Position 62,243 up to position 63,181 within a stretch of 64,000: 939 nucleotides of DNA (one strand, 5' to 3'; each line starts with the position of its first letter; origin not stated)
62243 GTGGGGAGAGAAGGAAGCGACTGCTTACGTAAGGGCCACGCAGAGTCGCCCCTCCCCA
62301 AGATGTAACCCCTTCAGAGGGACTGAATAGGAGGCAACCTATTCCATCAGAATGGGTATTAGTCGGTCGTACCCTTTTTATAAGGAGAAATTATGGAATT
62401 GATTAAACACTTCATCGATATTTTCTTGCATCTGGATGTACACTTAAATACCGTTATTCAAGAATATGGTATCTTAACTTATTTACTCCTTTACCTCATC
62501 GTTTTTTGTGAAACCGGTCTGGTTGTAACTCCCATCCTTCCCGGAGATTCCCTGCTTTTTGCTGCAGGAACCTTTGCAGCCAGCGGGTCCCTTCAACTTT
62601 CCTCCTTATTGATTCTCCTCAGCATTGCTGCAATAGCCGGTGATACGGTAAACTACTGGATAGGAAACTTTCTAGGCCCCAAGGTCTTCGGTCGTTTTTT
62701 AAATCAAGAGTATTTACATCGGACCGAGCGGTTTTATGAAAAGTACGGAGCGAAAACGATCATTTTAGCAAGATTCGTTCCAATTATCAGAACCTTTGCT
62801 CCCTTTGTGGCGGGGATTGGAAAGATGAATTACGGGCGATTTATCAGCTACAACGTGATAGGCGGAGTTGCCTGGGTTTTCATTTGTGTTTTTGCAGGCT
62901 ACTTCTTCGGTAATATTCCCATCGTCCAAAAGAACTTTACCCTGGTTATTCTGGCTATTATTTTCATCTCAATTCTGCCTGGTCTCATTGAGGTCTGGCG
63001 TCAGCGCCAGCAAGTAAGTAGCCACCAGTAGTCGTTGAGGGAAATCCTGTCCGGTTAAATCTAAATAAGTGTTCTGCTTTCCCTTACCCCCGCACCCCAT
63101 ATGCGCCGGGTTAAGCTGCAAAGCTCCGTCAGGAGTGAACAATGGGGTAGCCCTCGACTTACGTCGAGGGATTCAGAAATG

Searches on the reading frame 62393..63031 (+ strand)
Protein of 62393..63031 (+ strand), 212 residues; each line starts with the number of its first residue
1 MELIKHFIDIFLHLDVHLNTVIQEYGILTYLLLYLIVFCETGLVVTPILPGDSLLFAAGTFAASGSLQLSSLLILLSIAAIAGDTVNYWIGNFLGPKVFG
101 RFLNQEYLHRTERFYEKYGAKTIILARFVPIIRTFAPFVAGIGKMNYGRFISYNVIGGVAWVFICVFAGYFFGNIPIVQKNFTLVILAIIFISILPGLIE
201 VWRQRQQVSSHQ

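Call 18: search_protein_families(library=pfam, proteins=[window:62393-63031:+], max_evalue=0.0001)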
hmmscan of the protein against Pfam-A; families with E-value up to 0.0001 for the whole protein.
window:62393-63031:+ (212 aa): 1 family
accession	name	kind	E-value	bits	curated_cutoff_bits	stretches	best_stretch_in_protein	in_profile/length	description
PF09335.16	VTT_dom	-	3.3e-23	82.9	33.9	1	49-170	1-122/123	VTT domain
